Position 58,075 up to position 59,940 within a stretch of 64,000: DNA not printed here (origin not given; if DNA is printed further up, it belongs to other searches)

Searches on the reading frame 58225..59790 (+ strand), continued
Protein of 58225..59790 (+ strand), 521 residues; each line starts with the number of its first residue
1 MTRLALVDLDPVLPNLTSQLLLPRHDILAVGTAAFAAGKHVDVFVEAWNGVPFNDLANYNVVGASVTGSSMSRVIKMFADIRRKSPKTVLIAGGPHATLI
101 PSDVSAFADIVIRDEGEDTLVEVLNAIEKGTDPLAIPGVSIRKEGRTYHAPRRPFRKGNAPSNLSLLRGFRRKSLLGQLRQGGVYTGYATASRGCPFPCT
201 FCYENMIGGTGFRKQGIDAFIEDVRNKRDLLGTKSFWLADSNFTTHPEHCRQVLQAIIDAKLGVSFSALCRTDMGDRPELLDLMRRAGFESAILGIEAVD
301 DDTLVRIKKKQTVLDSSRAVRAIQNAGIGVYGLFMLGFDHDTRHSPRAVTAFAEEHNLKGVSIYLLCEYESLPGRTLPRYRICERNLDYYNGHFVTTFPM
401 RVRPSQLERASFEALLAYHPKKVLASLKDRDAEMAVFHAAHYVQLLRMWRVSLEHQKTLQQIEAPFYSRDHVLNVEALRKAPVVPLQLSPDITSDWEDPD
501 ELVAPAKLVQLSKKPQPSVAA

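Call 83: list_cluster_members(proteins=[P0048, P0064, P0202, P0208, P0033, P0095, P0001, P0079, P0005, P0037])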
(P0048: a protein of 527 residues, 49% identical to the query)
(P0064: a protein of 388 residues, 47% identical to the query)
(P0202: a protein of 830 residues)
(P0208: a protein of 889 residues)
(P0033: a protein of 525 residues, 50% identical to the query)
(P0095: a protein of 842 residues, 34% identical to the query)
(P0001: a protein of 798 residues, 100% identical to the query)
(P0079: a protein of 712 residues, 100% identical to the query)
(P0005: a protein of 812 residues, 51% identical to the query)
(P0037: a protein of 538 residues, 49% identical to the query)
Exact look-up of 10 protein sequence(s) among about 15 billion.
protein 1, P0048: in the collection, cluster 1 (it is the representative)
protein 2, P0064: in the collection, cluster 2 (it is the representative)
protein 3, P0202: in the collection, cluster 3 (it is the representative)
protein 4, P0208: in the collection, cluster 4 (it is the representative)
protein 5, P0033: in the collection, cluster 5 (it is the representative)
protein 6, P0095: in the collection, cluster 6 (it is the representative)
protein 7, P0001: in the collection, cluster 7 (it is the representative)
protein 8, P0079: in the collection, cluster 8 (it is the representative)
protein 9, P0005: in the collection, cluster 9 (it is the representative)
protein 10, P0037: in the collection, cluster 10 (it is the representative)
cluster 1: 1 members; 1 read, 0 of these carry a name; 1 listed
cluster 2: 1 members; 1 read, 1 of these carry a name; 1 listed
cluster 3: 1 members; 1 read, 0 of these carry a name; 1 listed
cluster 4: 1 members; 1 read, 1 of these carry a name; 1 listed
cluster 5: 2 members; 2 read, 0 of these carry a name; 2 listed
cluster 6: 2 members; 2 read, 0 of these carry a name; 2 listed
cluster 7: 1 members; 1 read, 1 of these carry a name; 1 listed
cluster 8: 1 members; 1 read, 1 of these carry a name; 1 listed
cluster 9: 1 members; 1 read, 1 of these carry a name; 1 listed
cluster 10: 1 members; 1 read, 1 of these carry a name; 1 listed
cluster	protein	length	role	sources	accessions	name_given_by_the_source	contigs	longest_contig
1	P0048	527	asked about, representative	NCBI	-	-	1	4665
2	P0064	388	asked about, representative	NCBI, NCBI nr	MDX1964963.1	MAG: radical SAM protein [Pirellulales bacterium] | radical SAM protein [Pirellulales bacterium]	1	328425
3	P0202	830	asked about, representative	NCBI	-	-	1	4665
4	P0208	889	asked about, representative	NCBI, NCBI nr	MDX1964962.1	MAG: NACHT domain-containing protein [Pirellulales bacterium] | NACHT domain-containing protein [Pirellulales bacterium]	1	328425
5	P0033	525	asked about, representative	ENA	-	-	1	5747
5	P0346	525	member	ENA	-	-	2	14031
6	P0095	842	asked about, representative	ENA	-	-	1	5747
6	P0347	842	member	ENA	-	-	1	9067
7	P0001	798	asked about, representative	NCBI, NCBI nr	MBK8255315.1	MAG: NACHT domain-containing protein [Polyangiaceae bacterium] | NACHT domain-containing protein [Polyangiaceae bacterium]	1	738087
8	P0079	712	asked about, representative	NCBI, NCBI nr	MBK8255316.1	MAG: pentapeptide repeat-containing protein [Polyangiaceae bacterium] | pentapeptide repeat-containing protein [Polyangiaceae bacterium]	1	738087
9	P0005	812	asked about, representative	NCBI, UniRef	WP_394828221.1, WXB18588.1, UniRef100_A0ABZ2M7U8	NACHT domain-containing protein [Pendulispora albinea] | NACHT domain-containing protein n=1 Tax=Pendulispora albinea TaxID=2741071 ...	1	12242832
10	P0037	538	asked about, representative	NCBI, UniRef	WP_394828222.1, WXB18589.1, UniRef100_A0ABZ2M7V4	B12-binding domain-containing radical SAM protein [Pendulispora albinea] | Radical SAM protein n=1 Tax=Pendulispora albinea TaxID=2741071 RepID=A0ABZ2M7V4_9BACT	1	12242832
